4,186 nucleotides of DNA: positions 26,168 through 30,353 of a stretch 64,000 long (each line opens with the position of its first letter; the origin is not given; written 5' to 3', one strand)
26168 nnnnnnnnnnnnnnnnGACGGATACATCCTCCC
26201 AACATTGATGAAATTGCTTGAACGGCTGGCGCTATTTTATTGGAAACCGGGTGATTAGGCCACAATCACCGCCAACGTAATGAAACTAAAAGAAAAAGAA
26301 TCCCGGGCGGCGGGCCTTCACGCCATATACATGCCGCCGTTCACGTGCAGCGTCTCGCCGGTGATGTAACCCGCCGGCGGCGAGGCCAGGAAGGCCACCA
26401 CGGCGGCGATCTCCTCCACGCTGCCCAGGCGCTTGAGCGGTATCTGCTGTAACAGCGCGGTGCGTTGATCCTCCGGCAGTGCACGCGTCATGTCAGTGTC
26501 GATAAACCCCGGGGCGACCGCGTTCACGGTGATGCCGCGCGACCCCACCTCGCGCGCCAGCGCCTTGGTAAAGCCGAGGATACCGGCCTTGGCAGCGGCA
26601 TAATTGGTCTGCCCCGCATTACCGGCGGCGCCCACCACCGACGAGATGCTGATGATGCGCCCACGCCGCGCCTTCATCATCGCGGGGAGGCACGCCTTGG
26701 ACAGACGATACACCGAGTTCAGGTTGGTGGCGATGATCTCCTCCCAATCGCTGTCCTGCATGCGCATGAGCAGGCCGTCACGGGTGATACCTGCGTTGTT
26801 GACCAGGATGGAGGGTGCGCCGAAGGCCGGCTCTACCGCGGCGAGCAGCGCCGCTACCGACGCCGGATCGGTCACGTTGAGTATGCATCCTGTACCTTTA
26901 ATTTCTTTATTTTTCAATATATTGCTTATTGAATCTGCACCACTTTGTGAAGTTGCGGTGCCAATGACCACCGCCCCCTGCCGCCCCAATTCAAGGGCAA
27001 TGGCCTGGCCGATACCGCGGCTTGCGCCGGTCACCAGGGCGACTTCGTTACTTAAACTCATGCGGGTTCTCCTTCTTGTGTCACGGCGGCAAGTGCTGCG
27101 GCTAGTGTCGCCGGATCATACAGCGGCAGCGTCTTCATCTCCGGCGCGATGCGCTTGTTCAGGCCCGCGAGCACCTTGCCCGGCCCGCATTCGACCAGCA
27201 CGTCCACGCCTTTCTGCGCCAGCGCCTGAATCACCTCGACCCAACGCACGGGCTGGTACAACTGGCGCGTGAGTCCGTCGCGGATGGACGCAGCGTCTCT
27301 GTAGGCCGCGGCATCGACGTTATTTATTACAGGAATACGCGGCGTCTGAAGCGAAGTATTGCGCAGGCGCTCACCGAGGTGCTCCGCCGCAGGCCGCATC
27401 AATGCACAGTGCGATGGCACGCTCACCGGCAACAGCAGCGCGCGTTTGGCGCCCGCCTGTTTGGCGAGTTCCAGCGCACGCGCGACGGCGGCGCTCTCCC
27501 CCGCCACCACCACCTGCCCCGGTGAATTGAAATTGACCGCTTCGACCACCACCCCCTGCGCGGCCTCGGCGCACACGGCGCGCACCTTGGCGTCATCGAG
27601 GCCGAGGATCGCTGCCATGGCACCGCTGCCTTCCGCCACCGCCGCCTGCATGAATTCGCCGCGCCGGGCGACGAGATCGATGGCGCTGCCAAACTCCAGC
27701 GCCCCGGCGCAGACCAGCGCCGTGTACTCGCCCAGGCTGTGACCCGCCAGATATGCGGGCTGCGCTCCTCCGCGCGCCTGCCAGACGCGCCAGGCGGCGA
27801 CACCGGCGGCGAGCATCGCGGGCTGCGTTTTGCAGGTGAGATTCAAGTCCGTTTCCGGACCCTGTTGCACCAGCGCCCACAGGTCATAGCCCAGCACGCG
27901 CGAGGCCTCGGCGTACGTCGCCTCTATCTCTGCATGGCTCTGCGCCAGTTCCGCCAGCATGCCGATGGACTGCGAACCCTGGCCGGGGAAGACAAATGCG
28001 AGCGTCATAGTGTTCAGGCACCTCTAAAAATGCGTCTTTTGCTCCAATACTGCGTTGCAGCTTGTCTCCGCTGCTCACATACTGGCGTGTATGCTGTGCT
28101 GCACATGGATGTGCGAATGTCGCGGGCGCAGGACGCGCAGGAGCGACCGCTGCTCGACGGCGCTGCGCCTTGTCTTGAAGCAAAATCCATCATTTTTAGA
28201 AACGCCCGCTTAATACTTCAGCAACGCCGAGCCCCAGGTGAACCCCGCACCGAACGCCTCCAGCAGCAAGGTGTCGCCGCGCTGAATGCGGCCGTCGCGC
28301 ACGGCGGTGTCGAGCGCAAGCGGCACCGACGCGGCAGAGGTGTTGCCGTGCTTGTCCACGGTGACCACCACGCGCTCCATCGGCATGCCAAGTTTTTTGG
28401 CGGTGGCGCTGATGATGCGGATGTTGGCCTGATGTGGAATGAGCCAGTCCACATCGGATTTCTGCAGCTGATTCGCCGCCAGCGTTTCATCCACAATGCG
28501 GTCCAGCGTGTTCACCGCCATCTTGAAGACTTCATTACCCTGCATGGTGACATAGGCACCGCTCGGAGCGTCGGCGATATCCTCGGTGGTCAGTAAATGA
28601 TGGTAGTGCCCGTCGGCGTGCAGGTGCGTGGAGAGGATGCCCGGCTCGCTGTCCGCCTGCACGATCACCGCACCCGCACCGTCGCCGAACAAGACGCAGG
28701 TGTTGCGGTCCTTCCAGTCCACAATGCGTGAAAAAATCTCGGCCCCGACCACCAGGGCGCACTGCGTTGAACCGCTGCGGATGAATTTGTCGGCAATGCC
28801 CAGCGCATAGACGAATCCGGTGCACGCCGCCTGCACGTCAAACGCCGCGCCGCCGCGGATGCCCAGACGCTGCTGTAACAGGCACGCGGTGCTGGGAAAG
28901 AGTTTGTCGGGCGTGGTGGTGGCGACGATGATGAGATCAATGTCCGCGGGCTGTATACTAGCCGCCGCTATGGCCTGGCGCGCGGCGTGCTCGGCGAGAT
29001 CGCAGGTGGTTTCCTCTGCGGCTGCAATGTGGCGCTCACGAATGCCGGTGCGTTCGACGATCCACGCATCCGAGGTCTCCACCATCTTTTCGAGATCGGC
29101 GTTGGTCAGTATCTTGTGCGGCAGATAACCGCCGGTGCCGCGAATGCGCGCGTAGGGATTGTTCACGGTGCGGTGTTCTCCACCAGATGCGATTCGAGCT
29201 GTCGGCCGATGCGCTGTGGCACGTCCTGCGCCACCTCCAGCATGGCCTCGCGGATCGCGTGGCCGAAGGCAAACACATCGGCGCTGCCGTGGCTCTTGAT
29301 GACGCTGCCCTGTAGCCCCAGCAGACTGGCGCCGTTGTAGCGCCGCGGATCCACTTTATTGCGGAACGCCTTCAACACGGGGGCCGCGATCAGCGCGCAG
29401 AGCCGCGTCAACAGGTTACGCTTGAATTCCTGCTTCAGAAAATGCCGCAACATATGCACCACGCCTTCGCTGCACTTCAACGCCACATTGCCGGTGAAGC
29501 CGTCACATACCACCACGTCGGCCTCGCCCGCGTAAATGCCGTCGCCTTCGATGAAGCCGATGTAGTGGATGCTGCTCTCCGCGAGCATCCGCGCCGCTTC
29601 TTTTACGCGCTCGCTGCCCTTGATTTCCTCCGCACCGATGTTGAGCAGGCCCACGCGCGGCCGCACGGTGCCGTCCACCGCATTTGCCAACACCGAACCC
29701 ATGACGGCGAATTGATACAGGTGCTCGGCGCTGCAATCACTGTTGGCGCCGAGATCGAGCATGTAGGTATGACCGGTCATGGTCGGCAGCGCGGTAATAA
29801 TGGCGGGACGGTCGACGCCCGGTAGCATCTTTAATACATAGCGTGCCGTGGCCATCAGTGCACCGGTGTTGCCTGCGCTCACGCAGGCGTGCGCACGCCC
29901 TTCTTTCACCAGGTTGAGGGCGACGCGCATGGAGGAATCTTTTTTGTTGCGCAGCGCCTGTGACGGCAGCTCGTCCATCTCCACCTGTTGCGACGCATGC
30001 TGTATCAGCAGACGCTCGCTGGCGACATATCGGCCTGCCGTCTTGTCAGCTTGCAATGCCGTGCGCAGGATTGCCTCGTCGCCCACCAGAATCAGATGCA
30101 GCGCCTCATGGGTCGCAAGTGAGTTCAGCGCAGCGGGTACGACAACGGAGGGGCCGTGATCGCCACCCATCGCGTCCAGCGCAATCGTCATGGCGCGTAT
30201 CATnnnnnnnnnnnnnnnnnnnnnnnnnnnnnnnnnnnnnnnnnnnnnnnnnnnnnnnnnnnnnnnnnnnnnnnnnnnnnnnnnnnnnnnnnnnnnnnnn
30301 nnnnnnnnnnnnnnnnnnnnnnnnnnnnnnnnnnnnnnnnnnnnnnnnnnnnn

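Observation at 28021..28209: Novel ~190-bp MITE-like element with terminal inverted repeats, two ~95% identical copies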

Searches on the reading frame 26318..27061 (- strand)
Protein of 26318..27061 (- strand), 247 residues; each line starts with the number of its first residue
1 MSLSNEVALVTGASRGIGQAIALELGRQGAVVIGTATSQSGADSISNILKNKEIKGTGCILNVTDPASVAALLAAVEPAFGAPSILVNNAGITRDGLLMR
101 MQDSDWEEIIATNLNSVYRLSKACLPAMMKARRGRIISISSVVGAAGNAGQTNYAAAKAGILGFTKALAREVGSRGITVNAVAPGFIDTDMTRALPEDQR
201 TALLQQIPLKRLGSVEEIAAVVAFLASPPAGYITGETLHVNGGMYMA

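Call 10: search_protein_families(library=ncbifam, proteins=[window:26318-27061:-])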
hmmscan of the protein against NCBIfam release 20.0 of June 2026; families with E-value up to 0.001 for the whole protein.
window:26318-27061:- (247 aa): 233 families (the best 25 are shown)
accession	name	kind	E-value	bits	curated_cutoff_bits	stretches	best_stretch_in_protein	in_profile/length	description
NF004197.0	PRK05653.1-1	equivalog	3.2e-120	400.4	332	1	2-246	4-248/249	3-oxoacyl-ACP reductase FabG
TIGR01830.1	3oxo_ACP_reduc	equivalog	6.1e-98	327.3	297.75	1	8-245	1-239/239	3-oxoacyl-[acyl-carrier-protein] reductase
NF009466.0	PRK12826.1-2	subfamily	1.2e-85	287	222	1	5-246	3-246/248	3-oxoacyl-ACP reductase FabG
NF009464.0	PRK12824.1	subfamily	1.2e-82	277.3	269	1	5-246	2-244/245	3-oxoacyl-ACP reductase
TIGR01829.1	AcAcCoA_reduct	subfamily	6e-80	268.4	302.1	1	7-246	2-242/242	acetoacetyl-CoA reductase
NF004199.0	PRK05653.1-4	equivalog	1.3e-78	264.1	301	1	1-246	1-247/247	3-oxoacyl-ACP reductase FabG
NF004198.0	PRK05653.1-3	equivalog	7.3e-77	258.2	296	1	3-246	5-248/248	3-oxoacyl-ACP reductase FabG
NF053542.1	FlxB_rubin_SDR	equivalog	1.2e-74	251.1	340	1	7-244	2-239/239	flexirubin biosynthesis SDR family reductase FlxB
NF009547.0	PRK12936.1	subfamily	2e-74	250.3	436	1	2-246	3-244/245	3-ketoacyl-(acyl-carrier-protein) reductase NodG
NF004200.0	PRK05653.1-5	equivalog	2e-72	243.7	273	1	6-244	3-241/242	3-oxoacyl-ACP reductase FabG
NF009546.0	PRK12935.1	equivalog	2.7e-68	230.2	418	1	3-246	4-247/247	acetoacetyl-CoA reductase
NF006110.0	PRK08261.1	equivalog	2.7e-67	227.6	410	1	3-244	212-450/454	3-oxoacyl-ACP reductase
NF040605.2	mycolic_FabG1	exception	8.7e-66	222.1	420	1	8-246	4-231/233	3-oxoacyl-ACP reductase FabG1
NF047420.2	EF_P_mod_YmfI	equivalog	1.1e-64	218.4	238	1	8-245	2-236/236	elongation factor P 5-aminopentanone reductase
NF005559.1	PRK07231.1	subfamily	9.9e-62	208.7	215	1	3-245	2-248/249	glucose 1-dehydrogenase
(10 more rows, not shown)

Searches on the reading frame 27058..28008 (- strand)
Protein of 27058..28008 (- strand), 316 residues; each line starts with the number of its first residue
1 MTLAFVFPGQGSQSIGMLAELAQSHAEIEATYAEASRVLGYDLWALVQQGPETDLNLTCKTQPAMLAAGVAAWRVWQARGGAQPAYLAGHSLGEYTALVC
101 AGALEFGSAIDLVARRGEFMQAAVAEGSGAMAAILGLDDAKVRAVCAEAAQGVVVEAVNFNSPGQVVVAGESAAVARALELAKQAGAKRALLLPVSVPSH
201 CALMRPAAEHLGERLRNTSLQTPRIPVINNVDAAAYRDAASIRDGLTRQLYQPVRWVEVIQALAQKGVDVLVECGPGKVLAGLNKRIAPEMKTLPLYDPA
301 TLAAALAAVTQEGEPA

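Call 10: search_protein_families(library=ncbifam, proteins=[window:27058-28008:-])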
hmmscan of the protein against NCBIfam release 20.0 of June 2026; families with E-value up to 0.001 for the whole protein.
window:27058-28008:- (316 aa): 8 families
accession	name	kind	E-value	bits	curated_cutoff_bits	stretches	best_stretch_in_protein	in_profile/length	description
TIGR00128.1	fabD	equivalog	1.4e-110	369.3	260.9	1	2-289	2-288/290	ACP S-malonyltransferase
TIGR03131.1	malonate_mdcH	equivalog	9.9e-79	264.8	297.9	1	3-302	1-290/297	malonate decarboxylase subunit epsilon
NF045894.1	PKS_plus_SDR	equivalog_domain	3.3e-50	170.8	1740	1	3-291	532-819/1515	type I polyketide synthase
TIGR02813.1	omega_3_PfaA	subfamily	3.6e-34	116.8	1010.1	1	4-287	582-879/2582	polyketide-type polyunsaturated fatty acid synthase PfaA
NF037940.1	PKS_MbtD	equivalog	8.3e-24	83.7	1150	1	3-274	92-360/978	mycobactin polyketide synthase MbtD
NF037941.1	PKS_NbtC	equivalog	1.1e-18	66.7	1150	1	3-274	97-370/1027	nocobactin polyketide synthase NbtC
NF041183.1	Pks2_ls1_myc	equivalog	7.9e-18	62.8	2400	1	5-290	535-816/2086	sulfolipid-1 biosynthesis phthioceranic/hydroxyphthioceranic acid synthase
NF040607.1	mycolic_Pks13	equivalog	3.2e-14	51.4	2100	1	4-279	666-945/1680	polyketide synthase Pks13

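Call 12: find_encoding_contigs(protein=window:27058-28008:-, flank=3000, max_places=10)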
Protein window:27058-28008:- (316 aa): 2 contigs read that carry it; 1 place shown.
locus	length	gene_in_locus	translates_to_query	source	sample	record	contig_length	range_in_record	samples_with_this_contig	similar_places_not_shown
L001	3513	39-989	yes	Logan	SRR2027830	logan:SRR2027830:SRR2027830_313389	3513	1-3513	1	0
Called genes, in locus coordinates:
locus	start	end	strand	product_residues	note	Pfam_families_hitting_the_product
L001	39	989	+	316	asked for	PF00698:Acyl_transf_1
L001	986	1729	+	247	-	PF00106:adh_short, PF01370:Epimerase (weak), PF08659:KR, PF13561:adh_short_C2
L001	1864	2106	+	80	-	PF14573:PP-binding_2 (weak), PF00550:PP-binding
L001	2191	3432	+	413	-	PF00109:ketoacyl-synt, PF02801:Ketoacyl-synt_C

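Call 37: find_homologous_proteins(query=window:27058-28008:-, max_evalue=1e-60)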
Query window:27058-28008:- (316 aa): 7998 proteins with E <= 1e-60 among 8000 candidates; the best 120 are listed.
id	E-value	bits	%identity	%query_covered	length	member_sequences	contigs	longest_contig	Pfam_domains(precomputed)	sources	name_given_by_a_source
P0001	4.3e-197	672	100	100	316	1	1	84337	PF00698.27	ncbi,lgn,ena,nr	ncbi:MAG: ACP S-malonyltransferase [Proteobacteria bacterium]|nr:ACP S-malonyltransferase [Pseudomon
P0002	8.9e-181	618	92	100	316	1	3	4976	PF00698.27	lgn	-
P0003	1.3e-178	611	91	100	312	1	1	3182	PF00698.27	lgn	-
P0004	1.3e-174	598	91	98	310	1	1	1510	PF00698.27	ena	-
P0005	4.7e-174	596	90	98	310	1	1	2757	PF00698.27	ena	-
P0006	4.5e-173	593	90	95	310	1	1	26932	PF00698.27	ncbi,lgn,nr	ncbi:MAG: ACP S-malonyltransferase [Gammaproteobacteria bacterium]|nr:ACP S-malonyltransferase [Gamm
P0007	1.6e-172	591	90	98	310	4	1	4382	PF00698.27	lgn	-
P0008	1.1e-170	585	88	98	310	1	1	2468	PF00698.27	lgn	-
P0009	1.6e-169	581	88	98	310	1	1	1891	PF00698.27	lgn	-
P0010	5.0e-147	507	78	98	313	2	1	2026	PF00698.27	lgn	-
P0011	3.5e-137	475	73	97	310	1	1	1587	PF00698.27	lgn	-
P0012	8.2e-137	474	73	97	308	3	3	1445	PF00698.27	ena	-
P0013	7.6e-131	454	67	97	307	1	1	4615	PF00698.27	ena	-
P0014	1.4e-130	453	69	98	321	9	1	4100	PF00698.27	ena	-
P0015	1.7e-130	453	70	97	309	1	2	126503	PF00698.27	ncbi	-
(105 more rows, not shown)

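Call 38: find_encoding_contigs(protein=P0006, flank=3000, max_places=3)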
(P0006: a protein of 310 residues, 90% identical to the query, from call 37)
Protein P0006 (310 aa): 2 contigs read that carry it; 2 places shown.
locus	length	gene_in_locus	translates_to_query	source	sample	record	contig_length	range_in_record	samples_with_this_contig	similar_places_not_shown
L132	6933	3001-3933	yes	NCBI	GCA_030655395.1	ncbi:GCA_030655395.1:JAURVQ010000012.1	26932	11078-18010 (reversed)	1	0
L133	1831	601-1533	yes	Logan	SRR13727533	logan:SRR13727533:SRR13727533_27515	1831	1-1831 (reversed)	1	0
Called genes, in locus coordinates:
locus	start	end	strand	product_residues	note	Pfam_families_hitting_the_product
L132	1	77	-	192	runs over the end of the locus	PF02545:Maf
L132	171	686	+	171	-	PF02620:YceD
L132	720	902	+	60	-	PF01783:Ribosomal_L32p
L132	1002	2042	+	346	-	PF02504:FA_synthesis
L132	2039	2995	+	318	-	PF00195:Chal_sti_synt_N (faint), PF00108:Thiolase_N (weak), PF08545:ACP_syn_III, PF08541:ACP_syn_III_C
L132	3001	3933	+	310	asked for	PF00698:Acyl_transf_1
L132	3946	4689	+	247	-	PF00106:adh_short, PF08659:KR, PF13561:adh_short_C2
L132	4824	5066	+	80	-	PF14573:PP-binding_2 (weak), PF00550:PP-binding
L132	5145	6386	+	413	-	PF00109:ketoacyl-synt, PF02801:Ketoacyl-synt_C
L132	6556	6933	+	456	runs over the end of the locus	PF04715:, PF00425:Chorismate_bind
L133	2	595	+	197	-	?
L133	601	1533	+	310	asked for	PF00698:Acyl_transf_1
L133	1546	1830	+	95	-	?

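Call 39: find_encoding_contigs(protein=P0002, flank=3000, max_places=3)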
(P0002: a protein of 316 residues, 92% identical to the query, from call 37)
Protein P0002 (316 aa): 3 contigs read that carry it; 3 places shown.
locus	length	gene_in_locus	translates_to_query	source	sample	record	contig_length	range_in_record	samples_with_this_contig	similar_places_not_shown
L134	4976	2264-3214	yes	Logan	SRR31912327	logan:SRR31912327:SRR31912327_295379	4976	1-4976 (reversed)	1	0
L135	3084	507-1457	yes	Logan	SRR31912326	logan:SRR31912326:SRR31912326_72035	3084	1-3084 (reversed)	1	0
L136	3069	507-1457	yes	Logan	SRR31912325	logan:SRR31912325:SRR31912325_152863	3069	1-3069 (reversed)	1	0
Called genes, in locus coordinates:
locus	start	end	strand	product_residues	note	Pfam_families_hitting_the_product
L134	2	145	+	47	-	?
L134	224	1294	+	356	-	PF02504:FA_synthesis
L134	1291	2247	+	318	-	PF00195:Chal_sti_synt_N (faint), PF00108:Thiolase_N, PF08545:ACP_syn_III, PF08541:ACP_syn_III_C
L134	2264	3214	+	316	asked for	PF00698:Acyl_transf_1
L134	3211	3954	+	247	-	PF00106:adh_short, PF08659:KR, PF13561:adh_short_C2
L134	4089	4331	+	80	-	PF14573:PP-binding_2 (weak), PF00550:PP-binding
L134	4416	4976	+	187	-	?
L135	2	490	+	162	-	?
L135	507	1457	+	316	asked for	PF00698:Acyl_transf_1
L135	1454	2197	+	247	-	PF00106:adh_short, PF08659:KR, PF13561:adh_short_C2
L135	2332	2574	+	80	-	PF14573:PP-binding_2 (weak), PF00550:PP-binding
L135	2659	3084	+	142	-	?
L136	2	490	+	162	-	?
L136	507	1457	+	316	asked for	PF00698:Acyl_transf_1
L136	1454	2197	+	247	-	PF00106:adh_short, PF08659:KR, PF13561:adh_short_C2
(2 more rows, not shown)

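Call 40: find_encoding_contigs(protein=P0007, flank=3000, max_places=3)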
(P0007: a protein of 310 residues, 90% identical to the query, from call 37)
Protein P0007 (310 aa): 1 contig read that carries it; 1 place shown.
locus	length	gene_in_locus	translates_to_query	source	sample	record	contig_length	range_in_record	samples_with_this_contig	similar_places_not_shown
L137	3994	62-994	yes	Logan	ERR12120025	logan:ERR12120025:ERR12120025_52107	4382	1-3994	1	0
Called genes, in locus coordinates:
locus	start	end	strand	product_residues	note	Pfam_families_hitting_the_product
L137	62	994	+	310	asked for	PF00698:Acyl_transf_1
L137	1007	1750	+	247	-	PF00106:adh_short, PF08659:KR, PF13561:adh_short_C2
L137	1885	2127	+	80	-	PF00550:PP-binding, PF14573:PP-binding_2 (weak)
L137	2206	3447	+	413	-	PF00109:ketoacyl-synt, PF02801:Ketoacyl-synt_C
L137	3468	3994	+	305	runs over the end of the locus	?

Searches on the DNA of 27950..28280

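Call 53: search_rna_families(source=window, start=27950, end=28280, threshold=evalue, max_evalue=5)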
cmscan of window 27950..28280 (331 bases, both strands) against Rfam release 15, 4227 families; matches with E-value up to 5: 0.
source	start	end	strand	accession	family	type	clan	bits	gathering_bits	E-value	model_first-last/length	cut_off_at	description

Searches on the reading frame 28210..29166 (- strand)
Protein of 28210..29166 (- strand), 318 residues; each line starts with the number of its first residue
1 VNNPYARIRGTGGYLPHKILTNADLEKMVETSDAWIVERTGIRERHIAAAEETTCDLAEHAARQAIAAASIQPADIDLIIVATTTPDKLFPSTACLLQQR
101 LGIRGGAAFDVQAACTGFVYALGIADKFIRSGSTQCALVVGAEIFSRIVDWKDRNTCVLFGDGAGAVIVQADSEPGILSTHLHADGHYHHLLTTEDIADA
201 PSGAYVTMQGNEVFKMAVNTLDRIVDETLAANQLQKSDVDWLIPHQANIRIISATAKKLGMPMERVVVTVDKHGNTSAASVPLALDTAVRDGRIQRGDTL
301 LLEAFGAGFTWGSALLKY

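Call 10: search_protein_families(library=ncbifam, proteins=[window:28210-29166:-])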
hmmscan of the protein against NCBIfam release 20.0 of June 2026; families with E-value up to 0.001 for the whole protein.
window:28210-29166:- (318 aa): 23 families
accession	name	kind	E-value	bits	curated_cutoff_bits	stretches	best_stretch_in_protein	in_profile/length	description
NF006829.0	PRK09352.1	subfamily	5.1e-143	475.9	249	1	4-318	3-321/322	beta-ketoacyl-ACP synthase 3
TIGR00747.1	fabH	subfamily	2.4e-139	463.9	292.1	1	5-317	2-321/322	beta-ketoacyl-ACP synthase III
NF004623.0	PRK05963.1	equivalog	9.1e-83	278.2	437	1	6-317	6-327/328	beta-ketoacyl-ACP synthase III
NF005541.0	PRK07204.1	equivalog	3.5e-68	230.4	402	1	4-318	3-329/329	beta-ketoacyl-ACP synthase III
NF005703.0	PRK07515.1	equivalog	7.1e-47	160.1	304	1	52-317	94-371/373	beta-ketoacyl-ACP synthase III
NF005308.0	PRK06840.1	equivalog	2e-41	142.2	315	1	6-318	5-335/339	3-oxoacyl-ACP synthase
NF009519.0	PRK12880.1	equivalog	4.7e-38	131.4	436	2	10-192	12-197/353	beta-ketoacyl-ACP synthase III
NF006720.0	PRK09258.1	equivalog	5.6e-35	121.2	285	1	32-309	39-329/338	3-oxoacyl-ACP synthase III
NF003274.0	PRK04262.1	equivalog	1.6e-24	86.6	244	1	8-308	5-298/347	hydroxymethylglutaryl-CoA synthase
NF005293.2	PRK06816.1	subfamily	2.7e-20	72.8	450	2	10-150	5-157/378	StlD/DarB family beta-ketosynthase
NF053539.1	resorcinol_DarB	exception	1.4e-16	60.6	550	2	225-304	277-361/377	dialkylresorcinol biosynthesis protein DarB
NF042429.2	DHPHCoAsyn_DpgA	equivalog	1.4e-14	53.8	425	1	50-318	66-350/350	3,5-dihydroxyphenylacetyl-CoA synthase DpgA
TIGR00748.1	HMG_CoA_syn_Arc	equivalog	2.8e-14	53.1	353.35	1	7-309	3-298/345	hydroxymethylglutaryl-CoA synthase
TIGR01835.1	HMG-CoA-S_prok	equivalog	4.7e-10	38.8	360.35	1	16-247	11-233/382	hydroxymethylglutaryl-CoA synthase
NF005704.0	PRK07516.1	subfamily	1.5e-08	34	412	1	50-146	18-116/389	thiolase domain-containing protein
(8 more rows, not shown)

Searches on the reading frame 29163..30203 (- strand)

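Call 10: search_protein_families(library=ncbifam, proteins=[window:29163-30203:-])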
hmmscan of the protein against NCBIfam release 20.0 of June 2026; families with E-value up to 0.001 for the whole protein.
window:29163-30203:- (346 aa): 4 families
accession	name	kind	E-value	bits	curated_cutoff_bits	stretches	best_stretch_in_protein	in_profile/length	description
TIGR00182.1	plsX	equivalog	1.4e-113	379.4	243.4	1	5-339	1-330/337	phosphate acyltransferase PlsX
NF010419.0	PRK13845.1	equivalog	1.4e-63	215.4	729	1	5-328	98-425/440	putative glycerol-3-phosphate acyltransferase PlsX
NF010420.0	PRK13846.1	equivalog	3.2e-54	184.3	536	1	6-334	4-313/316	phosphate acyltransferase PlsX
NF040747.1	reduct_C_alpha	equivalog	4.7e-08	32.5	350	1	159-243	135-223/380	glycine/sarcosine/betaine reductase complex component C subunit alpha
